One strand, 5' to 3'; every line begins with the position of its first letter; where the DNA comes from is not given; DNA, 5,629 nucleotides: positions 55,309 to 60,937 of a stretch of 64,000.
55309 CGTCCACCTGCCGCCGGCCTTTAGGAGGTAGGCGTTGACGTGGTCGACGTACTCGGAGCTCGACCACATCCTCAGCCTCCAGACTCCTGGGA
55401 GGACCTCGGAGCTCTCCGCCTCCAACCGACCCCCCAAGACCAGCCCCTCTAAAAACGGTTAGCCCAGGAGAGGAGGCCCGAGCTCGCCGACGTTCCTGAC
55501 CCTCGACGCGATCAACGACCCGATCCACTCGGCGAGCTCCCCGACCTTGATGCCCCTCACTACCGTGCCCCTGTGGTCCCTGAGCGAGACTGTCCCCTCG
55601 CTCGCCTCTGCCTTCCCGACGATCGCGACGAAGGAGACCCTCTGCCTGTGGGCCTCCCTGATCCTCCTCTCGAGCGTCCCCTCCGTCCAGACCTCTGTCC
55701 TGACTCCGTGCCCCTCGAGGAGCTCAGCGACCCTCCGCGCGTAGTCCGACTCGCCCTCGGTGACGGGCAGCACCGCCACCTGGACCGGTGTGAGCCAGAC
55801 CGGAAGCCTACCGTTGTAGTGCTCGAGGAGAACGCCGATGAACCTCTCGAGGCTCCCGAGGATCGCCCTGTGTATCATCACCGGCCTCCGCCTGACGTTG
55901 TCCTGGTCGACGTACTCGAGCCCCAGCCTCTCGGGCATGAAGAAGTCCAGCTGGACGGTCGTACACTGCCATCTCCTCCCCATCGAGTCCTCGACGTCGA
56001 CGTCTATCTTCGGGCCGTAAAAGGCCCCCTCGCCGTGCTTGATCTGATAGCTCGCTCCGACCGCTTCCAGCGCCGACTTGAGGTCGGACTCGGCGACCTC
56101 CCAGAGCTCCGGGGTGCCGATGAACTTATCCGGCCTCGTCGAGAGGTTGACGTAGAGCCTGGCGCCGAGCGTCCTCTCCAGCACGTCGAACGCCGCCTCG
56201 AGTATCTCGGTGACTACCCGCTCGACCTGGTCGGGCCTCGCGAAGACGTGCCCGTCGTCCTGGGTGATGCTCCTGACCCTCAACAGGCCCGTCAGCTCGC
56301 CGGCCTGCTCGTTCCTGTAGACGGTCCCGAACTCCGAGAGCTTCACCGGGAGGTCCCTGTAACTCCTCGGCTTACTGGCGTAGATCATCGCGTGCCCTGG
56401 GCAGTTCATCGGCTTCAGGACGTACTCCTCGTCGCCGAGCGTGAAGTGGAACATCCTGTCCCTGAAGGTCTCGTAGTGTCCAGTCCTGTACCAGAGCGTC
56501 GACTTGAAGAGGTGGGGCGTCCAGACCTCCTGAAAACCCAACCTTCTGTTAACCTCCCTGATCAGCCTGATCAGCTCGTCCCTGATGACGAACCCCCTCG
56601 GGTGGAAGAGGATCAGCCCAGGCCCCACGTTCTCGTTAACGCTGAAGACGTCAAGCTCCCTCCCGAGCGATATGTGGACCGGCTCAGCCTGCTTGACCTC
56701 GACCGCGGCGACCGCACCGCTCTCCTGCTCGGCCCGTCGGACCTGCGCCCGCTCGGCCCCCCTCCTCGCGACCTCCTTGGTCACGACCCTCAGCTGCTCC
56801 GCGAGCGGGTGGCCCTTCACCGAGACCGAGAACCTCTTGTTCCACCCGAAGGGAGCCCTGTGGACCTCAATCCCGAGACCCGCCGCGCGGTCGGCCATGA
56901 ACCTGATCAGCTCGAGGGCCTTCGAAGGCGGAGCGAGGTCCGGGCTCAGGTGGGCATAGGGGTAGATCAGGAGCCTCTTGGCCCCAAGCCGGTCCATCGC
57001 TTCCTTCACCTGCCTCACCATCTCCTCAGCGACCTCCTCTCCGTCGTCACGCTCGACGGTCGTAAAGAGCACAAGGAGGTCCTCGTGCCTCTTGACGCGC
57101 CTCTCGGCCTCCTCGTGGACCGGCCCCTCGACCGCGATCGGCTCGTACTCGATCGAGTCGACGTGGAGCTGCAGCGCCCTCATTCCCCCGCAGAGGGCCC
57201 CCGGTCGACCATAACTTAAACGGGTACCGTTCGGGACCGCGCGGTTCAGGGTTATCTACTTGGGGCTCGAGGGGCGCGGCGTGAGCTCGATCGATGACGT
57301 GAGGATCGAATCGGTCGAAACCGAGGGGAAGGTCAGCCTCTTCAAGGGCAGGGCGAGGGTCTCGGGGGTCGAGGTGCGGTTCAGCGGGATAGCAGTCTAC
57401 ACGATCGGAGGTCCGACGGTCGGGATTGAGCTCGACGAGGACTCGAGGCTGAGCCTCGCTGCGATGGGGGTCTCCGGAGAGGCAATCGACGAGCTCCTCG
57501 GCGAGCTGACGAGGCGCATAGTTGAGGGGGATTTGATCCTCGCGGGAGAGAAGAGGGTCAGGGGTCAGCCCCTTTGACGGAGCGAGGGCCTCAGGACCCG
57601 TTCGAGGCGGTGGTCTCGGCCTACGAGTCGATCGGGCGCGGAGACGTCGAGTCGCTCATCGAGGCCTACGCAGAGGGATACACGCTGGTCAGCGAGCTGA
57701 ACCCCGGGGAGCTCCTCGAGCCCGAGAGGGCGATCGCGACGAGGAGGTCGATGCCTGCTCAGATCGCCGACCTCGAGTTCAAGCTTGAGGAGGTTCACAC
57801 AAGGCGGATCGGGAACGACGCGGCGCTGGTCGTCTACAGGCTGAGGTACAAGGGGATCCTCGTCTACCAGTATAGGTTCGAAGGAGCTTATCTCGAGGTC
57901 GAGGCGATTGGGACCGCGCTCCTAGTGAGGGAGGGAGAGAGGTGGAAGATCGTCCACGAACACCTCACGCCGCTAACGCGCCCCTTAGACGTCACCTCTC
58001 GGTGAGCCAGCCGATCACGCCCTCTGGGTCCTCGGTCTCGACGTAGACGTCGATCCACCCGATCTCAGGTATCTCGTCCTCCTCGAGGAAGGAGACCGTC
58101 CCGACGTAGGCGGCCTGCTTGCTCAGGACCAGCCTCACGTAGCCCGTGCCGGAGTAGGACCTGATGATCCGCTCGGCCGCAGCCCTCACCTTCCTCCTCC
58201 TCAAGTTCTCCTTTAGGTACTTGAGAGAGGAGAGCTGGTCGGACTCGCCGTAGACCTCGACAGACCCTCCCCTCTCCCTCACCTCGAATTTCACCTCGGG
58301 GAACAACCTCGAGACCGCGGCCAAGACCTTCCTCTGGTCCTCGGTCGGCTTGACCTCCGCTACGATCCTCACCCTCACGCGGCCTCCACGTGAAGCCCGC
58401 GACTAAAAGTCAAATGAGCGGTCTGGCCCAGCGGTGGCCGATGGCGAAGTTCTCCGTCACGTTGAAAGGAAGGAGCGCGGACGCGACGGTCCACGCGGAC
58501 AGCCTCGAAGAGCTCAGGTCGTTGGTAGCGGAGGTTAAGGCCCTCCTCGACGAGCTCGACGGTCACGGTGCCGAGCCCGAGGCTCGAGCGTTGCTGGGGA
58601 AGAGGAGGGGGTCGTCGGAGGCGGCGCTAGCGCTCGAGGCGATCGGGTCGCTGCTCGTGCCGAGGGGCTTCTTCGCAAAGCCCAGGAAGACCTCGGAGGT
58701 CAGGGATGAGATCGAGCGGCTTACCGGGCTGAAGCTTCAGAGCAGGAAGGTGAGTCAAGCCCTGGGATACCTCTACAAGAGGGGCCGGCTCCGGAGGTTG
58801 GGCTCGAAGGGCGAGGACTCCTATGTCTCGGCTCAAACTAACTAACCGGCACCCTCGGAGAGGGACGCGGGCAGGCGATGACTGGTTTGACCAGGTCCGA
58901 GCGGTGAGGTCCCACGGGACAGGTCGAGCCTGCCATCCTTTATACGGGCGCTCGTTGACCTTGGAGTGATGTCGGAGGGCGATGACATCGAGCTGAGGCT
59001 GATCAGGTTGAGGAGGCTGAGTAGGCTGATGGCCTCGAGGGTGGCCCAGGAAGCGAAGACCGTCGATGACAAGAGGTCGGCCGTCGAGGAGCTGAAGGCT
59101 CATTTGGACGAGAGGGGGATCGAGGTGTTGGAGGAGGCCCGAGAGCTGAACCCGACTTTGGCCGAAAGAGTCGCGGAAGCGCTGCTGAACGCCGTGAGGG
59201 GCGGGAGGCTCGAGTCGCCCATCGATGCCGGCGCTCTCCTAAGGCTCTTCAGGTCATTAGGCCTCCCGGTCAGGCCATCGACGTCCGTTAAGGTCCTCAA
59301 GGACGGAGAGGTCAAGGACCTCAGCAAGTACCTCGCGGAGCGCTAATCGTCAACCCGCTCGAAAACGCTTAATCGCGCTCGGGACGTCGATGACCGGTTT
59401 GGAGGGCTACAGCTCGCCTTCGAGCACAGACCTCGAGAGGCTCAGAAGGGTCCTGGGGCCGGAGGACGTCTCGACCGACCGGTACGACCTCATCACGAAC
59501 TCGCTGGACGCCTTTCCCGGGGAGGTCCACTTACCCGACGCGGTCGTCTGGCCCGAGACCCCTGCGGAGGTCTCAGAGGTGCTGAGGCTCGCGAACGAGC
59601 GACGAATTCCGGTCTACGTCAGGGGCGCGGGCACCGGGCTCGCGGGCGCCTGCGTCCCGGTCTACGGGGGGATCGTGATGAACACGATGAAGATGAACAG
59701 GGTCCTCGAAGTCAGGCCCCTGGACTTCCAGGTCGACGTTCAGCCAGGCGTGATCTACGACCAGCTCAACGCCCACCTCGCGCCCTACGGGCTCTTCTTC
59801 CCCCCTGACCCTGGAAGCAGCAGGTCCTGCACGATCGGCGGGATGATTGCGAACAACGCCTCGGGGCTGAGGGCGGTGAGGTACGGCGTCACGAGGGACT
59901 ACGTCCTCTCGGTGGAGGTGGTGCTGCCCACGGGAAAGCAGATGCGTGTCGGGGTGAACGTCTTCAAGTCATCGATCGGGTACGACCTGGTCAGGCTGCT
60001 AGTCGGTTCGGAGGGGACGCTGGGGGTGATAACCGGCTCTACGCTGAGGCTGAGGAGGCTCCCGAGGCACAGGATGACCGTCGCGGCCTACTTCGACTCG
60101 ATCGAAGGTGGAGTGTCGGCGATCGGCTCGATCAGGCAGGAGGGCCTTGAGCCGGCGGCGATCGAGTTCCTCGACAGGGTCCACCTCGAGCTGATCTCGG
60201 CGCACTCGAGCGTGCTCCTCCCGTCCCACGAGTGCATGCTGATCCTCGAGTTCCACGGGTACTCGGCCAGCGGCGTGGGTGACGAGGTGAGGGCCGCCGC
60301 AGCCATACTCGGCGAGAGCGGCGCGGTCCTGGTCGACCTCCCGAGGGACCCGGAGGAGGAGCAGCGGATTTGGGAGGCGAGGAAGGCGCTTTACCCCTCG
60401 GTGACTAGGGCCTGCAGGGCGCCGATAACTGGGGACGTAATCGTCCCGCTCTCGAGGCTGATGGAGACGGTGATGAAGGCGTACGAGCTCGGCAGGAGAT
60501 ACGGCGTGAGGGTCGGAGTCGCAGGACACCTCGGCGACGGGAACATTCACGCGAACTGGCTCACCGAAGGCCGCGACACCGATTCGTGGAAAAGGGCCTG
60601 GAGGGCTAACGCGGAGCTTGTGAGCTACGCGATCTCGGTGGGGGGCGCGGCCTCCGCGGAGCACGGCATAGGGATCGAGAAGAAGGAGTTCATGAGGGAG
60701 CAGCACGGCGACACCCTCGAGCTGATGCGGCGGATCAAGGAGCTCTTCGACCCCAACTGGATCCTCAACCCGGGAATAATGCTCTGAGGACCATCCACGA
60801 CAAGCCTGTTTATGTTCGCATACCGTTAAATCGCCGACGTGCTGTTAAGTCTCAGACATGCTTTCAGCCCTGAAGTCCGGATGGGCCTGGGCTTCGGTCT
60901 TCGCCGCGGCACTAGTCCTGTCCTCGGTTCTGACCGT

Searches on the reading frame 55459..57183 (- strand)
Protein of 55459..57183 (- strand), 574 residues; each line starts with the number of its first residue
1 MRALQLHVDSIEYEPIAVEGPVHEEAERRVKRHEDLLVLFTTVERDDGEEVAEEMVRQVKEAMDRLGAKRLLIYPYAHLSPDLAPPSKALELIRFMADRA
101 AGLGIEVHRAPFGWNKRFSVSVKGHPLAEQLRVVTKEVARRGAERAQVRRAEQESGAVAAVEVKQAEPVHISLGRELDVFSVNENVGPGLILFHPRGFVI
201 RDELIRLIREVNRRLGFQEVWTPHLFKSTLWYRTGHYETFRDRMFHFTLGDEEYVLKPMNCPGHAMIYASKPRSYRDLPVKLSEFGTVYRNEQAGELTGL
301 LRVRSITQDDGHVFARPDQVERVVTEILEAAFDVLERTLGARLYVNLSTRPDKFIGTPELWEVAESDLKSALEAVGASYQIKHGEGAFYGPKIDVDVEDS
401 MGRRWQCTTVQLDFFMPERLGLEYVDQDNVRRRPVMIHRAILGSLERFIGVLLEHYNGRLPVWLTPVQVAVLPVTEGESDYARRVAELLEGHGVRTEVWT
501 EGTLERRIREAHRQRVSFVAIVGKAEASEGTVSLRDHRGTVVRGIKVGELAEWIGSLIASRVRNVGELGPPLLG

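Call 52: search_protein_families(library=pfam, proteins=[window:55459-57183:-], max_evalue=0.00001)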
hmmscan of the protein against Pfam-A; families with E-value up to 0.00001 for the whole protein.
window:55459-57183:- (574 aa): 3 families
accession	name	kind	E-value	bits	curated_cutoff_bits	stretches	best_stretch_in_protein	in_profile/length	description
PF00587.30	tRNA-synt_2b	-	6.1e-45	153.9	29.3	1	251-456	8-179/179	tRNA synthetase class II core domain (G, H, P, S and T)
PF08915.16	tRNA-Thr_ED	-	2.6e-39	134.9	30.2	1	1-133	1-136/137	Archaea-specific editing domain of threonyl-tRNA synthetase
PF03129.25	HGTP_anticodon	-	1.7e-14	54.2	21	1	468-555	1-92/94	Anticodon binding domain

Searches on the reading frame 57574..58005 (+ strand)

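Call 52: search_protein_families(library=pfam, proteins=[window:57574-58005:+], max_evalue=0.00001)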
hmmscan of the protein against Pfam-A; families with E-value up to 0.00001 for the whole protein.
window:57574-58005:+ (143 aa): 2 families
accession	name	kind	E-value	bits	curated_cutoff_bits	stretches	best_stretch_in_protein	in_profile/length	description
PF13474.12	SnoaL_3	-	3e-09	37.7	22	1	14-131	6-116/121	SnoaL-like domain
PF14534.12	DUF4440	-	1.2e-06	29.3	25.2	1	18-126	10-107/107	Domain of unknown function (DUF4440)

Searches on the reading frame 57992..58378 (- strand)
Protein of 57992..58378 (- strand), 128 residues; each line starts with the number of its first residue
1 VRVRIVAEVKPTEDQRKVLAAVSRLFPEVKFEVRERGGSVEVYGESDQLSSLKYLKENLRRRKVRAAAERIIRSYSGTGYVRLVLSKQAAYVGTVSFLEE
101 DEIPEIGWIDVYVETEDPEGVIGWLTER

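Call 52: search_protein_families(library=pfam, proteins=[window:57992-58378:-], max_evalue=0.00001)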
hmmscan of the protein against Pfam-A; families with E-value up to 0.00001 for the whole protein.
window:57992-58378:- (128 aa): 1 family
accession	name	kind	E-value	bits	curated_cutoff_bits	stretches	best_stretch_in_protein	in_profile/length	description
PF01877.22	RNA_binding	-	3.5e-14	53.6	26.9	1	2-108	1-113/120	RNA binding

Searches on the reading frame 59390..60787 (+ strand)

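Call 52: search_protein_families(library=pfam, proteins=[window:59390-60787:+], max_evalue=0.00001)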
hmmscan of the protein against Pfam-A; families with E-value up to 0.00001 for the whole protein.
window:59390-60787:+ (465 aa): 2 families
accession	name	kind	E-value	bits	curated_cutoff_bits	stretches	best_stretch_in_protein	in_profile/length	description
PF02913.24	FAD-oxidase_C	-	1.4e-59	202.3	21.2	1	224-462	1-246/248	FAD linked oxidases, C-terminal domain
PF01565.28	FAD_binding_4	-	2.1e-46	157.5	26.4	1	49-187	1-138/139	FAD binding domain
